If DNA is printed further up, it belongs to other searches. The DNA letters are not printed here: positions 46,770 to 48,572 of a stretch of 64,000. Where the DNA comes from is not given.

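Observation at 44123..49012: Minus-strand cluster: small membrane protein, B12-binding radical SAM enzyme, NPPY methyltransferase, flippase-like 12-TM protein, Cys-rich lipoprotein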

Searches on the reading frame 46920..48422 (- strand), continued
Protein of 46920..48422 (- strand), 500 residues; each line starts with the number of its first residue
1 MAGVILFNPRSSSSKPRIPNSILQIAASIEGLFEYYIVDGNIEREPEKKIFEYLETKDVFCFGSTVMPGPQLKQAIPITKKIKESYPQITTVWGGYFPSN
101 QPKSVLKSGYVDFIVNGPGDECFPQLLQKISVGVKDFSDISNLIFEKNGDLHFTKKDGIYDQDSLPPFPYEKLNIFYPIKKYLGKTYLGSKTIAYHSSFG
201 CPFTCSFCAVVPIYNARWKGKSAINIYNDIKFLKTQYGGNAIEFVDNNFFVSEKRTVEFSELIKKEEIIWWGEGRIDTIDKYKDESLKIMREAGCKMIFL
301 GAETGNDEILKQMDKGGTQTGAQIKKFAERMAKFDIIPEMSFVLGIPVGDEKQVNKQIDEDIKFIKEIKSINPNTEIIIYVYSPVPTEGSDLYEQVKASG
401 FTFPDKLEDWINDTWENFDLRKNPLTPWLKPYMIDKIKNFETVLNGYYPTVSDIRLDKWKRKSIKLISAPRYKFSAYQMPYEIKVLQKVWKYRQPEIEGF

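Call 52: search_protein_families(library=pfam, proteins=[L036:352-1800:+, L036:2795-3727:+, L036:3871-4563:+, L036:10168-11292:+, L038:781-1527:+, L038:4933-5799:+, L038:5801-6481:+, L038:6596-7993:+, L048:6424-8004:+, L010:3512-4699:-], max_evalue=0.001)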
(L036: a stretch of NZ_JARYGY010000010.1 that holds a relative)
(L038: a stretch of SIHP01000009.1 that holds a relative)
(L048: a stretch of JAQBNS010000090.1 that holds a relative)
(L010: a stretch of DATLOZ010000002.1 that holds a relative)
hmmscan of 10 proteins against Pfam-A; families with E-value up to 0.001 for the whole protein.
L036:352-1800:+ (482 aa): 1 family
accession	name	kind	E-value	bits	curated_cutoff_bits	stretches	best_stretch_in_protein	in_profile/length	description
PF13231.12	PMT_2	-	1.6e-08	35.4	26.1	1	70-224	3-158/160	Dolichyl-phosphate-mannose-protein mannosyltransferase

L036:2795-3727:+ (310 aa): 1 family
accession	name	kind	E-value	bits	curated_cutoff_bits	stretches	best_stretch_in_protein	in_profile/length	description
PF13527.13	Acetyltransf_9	-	3.4e-08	34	25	1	7-132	4-124/127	Acetyltransferase (GNAT) domain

L036:3871-4563:+ (230 aa): 1 family
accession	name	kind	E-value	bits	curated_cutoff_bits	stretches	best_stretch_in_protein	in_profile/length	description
PF05050.19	Methyltransf_21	-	2.3e-12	47.8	22.7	1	2-127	1-136/173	Methyltransferase FkbM domain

L036:10168-11292:+ (374 aa): 1 family
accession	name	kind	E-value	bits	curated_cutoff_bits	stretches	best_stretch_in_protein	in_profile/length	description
PF13472.12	Lipase_GDSL_2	-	0.00042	21.3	32.9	1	115-282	1-146/178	GDSL-like Lipase/Acylhydrolase family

L038:781-1527:+ (248 aa): 1 family
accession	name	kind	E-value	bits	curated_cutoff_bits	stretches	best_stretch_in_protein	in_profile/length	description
PF00535.33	Glycos_transf_2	-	1.2e-18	68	23.3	1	9-171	2-167/168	Glycosyl transferase family 2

L038:4933-5799:+ (288 aa): 0 families

L038:5801-6481:+ (226 aa): 1 family
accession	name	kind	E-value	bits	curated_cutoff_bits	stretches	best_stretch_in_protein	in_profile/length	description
PF05050.19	Methyltransf_21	-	1.4e-12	48.5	22.7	1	25-171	1-164/173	Methyltransferase FkbM domain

L038:6596-7993:+ (465 aa): 0 families

L048:6424-8004:+ (526 aa): 1 family
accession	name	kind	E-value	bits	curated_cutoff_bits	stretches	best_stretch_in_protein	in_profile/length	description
PF14897.12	EpsG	-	2.1e-06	27.6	30.1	1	14-327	5-304/326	EpsG family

L010:3512-4699:- (395 aa): 0 families

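Call 54: predict_structure(alignment_id=A3)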
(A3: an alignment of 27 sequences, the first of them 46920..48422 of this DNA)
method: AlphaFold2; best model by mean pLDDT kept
length: 500 residues; sequences in the alignment: 27
mean_pLDDT: 81.2   pTM: 0.79
mean pLDDT of the five models: 81.2, 80.5, 78.1, 77.7, 74.0
residues with pLDDT >= 90: 192; 70-90: 208; 50-70: 67; < 50: 33
segments of 3 or more residues with pLDDT < 50: 197-216, 314-316, 419-421, 494-500
pLDDT, mean of each block of 10 residues (from residue 1): 88 59 82 91 91 96 86 93 97 87 93 88 93 92 93 83 79 81 75 60 36 46 87 88 77 91 93 83 96 91 64 58 90 92 81 91 93 88 65 73 81 61 65 90 89 80 91 90 84 42
secondary structure, 60 per line:
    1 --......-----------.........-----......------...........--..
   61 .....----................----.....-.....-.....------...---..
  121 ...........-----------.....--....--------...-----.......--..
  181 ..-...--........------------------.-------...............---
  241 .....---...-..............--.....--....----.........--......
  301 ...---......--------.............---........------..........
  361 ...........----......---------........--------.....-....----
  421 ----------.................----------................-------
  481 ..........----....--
elements in order: E3-8 H20-28 E34-39 H46-56 E59-65 H70-85 E90-94 H96-100 H102-106 E113-115 H119-131 E143-147 E150-153 H170-176 H179-182 E184-186 E189-196 H223-237 E241-245 H253-266 E269-273 H276-279 H284-292 E295-303 H307-312 H321-333 E337-344 H351-371 E376-381 H391-398 H407-411 H413-416 H431-447 H458-473 H481-490 H495-498

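Call 56: fold_search(model_id=the predicted structure, library=pdb)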
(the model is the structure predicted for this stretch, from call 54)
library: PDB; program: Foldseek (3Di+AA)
matches with E <= 10: 1864; with E <= 0.001: 82
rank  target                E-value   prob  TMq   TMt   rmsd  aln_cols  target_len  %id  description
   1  9ccb                  6.4e-17  1.00  0.54  0.63   9.7       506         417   17  X-ray crystal structure of methyl-coenzyme M reductase glutamine methylase (MgmA) from Methanothermobacter marburgensis  (released 2025-01-01)
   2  6wte_A                6.8e-17  1.00  0.57  0.51  11.0       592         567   14  Structure of radical S-adenosylmethionine methyltransferase, TsrM, from Kitasatospora setae with cobalamin and [4Fe-4S (released 2020-12-23)
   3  5ul3                  1.3e-16  1.00  0.63  0.46   9.4       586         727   16  Structure of Cobalamin-dependent S-adenosylmethionine radical enzyme OxsB with aqua-cobalamin bound (released 2017-04-19)
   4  6wte_B                1.5e-16  1.00  0.58  0.56   9.0       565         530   15  Structure of radical S-adenosylmethionine methyltransferase, TsrM, from Kitasatospora setae with cobalamin and [4Fe-4S (released 2020-12-23)
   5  5ul4                  2.2e-16  1.00  0.62  0.45   9.6       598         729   15  Structure of Cobalamin-dependent S-adenosylmethionine radical enzyme OxsB with aqua-cobalamin and S-adenosylmethionine b (released 2017-04-19)
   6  6wtf_A                2.7e-16  1.00  0.54  0.51   6.3       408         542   17  Structure of radical S-adenosylmethionine methyltransferase, TsrM, from Kitasatospora setae with tryptophan substrate  (released 2020-12-23)
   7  6fd2_B                6.5e-16  1.00  0.54  0.58   9.4       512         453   14  Radical SAM 1,2-diol dehydratase AprD4 in complex with its substrate paromamine (released 2018-01-17)
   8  6wtf_B                8.2e-16  1.00  0.58  0.54   6.4       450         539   16  Structure of radical S-adenosylmethionine methyltransferase, TsrM, from Kitasatospora setae with tryptophan substrate  (released 2020-12-23)
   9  9n1d                  1.3e-15  1.00  0.60  0.50   7.8       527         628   14  Crystal structure of CysS from Corallococcus sp. CA054B with 5'-deoxyadenosine and methionine bound (released 2026-01-28)
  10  6fd2_A                1.3e-15  1.00  0.56  0.61   7.8       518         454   14  Radical SAM 1,2-diol dehydratase AprD4 in complex with its substrate paromamine (released 2018-01-17)
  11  9n1b                  4.4e-15  1.00  0.58  0.48   8.1       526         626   14  Crystal structure of CysS from Corallococcus sp. CA054B with 5'-deoxyadenosine, methionine, and pantetheinylated 3-metho (released 2026-01-28)
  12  9n1c                  4.4e-15  1.00  0.57  0.47   8.5       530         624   14  Crystal structure of CysS from Corallococcus sp. CA054B with 5'-deoxyadenosine, methionine, and pantetheinylated 3-ethox (released 2026-01-28)
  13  7kdx_B                1.0e-14  1.00  0.62  0.48   7.0       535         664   13  Crystal structure of Streptomyces tokunonesis TokK with hydroxycobalamin, 5'-deoxyadenosine, and methionine (released 2022-01-12)
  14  7kdx_A                2.0e-14  1.00  0.60  0.47   7.3       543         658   12  Crystal structure of Streptomyces tokunonesis TokK with hydroxycobalamin, 5'-deoxyadenosine, and methionine (released 2022-01-12)
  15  5ul2                  2.2e-14  1.00  0.62  0.45   9.0       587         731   14  Structure of Apo, SeMet-labeled Cobalamin-dependent S-adenosylmethionine radical enzyme OxsB (released 2017-04-19)
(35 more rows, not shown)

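Call 62: find_encoding_contigs(protein=P0018, flank=9000, max_places=1)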
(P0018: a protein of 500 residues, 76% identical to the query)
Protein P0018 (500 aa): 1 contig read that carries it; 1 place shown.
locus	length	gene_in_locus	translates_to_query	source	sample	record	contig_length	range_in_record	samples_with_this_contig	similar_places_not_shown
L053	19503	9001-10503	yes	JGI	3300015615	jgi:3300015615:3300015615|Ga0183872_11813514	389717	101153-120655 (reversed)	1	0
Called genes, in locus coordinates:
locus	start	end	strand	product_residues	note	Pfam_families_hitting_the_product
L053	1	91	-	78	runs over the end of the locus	PF09527:ATPase_gene1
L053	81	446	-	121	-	PF04519:Bactofilin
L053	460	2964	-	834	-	PF28559:TPR_SusR (weak), PF13424:TPR_12 (faint), PF07719:TPR_2 (faint)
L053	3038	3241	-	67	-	-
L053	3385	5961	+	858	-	PF15780:ASH (weak), PF22544:HYDIN_VesB_CFA65-like_Ig, PF13573:SprB, PF13585:CHU_C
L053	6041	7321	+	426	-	PF17116:T9SS_plug_1st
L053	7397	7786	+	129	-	-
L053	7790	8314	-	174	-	PF18962:Por_Secre_tail (weak)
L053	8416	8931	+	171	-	PF07787:TMEM43 (weak)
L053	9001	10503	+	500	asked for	PF02310:B12-binding, PF04055:Radical_SAM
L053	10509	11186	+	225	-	PF03848:TehB (weak), PF05175:MTS, PF06325:PrmA, PF01170:UPF0020 (weak), PF13847:Methyltransf_31, PF08241:Methyltransf_11 (weak), PF08242:Methyltransf_12 (weak), PF13649:Methyltransf_25, +1 more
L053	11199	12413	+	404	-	-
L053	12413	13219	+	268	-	PF11551:Omp28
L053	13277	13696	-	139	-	PF03061:4HBT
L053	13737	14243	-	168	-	PF00364:Biotin_lipoyl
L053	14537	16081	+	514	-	PF00772:DnaB, PF03796:DnaB_C, PF06745:ATPase (weak), PF13481:AAA_25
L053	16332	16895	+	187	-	-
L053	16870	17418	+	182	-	-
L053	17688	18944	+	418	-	-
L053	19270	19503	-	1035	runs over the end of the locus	PF13884:Peptidase_S74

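Call 63: find_encoding_contigs(protein=P0020, flank=9000, max_places=1)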
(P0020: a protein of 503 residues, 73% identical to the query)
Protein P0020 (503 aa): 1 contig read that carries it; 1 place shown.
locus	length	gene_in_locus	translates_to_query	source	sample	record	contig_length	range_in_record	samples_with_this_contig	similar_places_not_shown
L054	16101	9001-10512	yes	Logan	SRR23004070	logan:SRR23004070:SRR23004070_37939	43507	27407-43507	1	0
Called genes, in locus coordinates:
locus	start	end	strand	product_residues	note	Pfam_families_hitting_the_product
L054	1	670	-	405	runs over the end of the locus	PF28541:DUF8433, PF00119:ATP-synt_A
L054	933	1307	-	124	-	-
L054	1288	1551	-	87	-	PF09527:ATPase_gene1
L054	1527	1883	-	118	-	PF04519:Bactofilin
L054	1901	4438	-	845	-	PF28559:TPR_SusR (faint), PF07719:TPR_2 (faint), PF13424:TPR_12 (faint)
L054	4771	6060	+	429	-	PF17116:T9SS_plug_1st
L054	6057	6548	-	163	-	PF18962:Por_Secre_tail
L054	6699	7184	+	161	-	-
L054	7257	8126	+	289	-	PF13476:AAA_23 (weak), PF00005:ABC_tran, PF13304:AAA_21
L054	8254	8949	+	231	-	PF12679:ABC2_membrane_2, PF12698:ABC2_membrane_3, PF10920:DUF2705, PF12730:ABC2_membrane_4, PF13346:ABC2_membrane_5 (faint)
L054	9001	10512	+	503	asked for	PF02310:B12-binding (weak), PF04055:Radical_SAM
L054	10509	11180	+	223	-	PF05175:MTS, PF06325:PrmA, PF13847:Methyltransf_31 (weak), PF08241:Methyltransf_11 (weak), PF13649:Methyltransf_25 (weak)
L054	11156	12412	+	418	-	-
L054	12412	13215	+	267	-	PF11551:Omp28 (weak)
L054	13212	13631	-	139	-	PF03061:4HBT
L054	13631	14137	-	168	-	PF25984:BSH_YknX (faint), PF00364:Biotin_lipoyl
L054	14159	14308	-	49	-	-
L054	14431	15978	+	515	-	PF00772:DnaB, PF03796:DnaB_C, PF06745:ATPase (weak), PF13481:AAA_25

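Call 64: find_encoding_contigs(protein=P0023, flank=9000, max_places=1)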
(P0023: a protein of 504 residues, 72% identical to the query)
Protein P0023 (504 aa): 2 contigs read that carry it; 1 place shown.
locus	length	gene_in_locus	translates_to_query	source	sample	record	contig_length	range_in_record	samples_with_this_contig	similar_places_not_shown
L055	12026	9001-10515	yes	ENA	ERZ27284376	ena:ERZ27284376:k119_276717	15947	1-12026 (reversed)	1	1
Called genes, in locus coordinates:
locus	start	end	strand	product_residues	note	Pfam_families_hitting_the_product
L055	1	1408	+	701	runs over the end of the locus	PF17191:RecG_wedge, PF01336:tRNA_anti-codon, PF00270:DEAD, PF04851:ResIII, PF00271:Helicase_C, PF19833:RecG_dom3_C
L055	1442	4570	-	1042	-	PF11028:TMEM260_N, PF28497:DUF8416, PF28495:TMEM260_2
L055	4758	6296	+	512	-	-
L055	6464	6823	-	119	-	PF00903:Glyoxalase (weak)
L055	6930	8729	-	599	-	PF16927:HisKA_7TM, PF00989:PAS, PF08448:PAS_4, PF13188:PAS_8, PF13426:PAS_9, PF08447:PAS_3, PF00512:HisKA, PF02518:HATPase_c, +2 more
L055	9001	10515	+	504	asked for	PF02310:B12-binding, PF04055:Radical_SAM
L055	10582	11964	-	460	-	-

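Call 71: find_encoding_contigs(protein=P0170, flank=8000, max_places=2)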
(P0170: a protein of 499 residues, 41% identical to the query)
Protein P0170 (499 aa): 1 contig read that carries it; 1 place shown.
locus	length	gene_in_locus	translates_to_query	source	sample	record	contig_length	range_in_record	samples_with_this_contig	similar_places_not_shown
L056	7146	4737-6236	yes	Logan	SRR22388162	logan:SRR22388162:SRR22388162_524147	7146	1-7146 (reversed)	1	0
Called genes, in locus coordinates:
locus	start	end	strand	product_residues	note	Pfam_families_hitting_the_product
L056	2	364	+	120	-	?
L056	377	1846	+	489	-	PF02310:B12-binding, PF04055:Radical_SAM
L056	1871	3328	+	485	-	PF02310:B12-binding, PF04055:Radical_SAM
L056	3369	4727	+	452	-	PF02310:B12-binding, PF04055:Radical_SAM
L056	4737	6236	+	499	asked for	PF02310:B12-binding, PF04055:Radical_SAM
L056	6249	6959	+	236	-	PF05175:MTS, PF02005:TRM (weak), PF06325:PrmA, PF02475:TRM5-TYW2_MTfase, PF13847:Methyltransf_31, PF08241:Methyltransf_11, PF09445:Methyltransf_15, PF13649:Methyltransf_25, +3 more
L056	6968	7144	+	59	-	?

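Call 72: find_encoding_contigs(protein=P0171, flank=8000, max_places=2)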
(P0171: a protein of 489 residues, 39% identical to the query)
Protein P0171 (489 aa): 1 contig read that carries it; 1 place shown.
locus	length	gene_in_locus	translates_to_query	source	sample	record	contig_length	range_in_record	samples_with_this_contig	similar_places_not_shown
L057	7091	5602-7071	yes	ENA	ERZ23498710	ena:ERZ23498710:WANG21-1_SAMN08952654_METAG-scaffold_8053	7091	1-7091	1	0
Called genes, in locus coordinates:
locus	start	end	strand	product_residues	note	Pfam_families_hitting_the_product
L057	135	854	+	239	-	-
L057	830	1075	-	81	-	-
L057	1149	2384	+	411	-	PF13506:Glyco_transf_21 (weak), PF00535:Glycos_transf_2, PF13641:Glyco_tranf_2_3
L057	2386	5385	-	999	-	PF19078:Big_12 (faint), PF09134:Invasin_D3 (weak), PF02369:Big_1 (weak)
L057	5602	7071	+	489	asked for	PF02310:B12-binding, PF04055:Radical_SAM (weak)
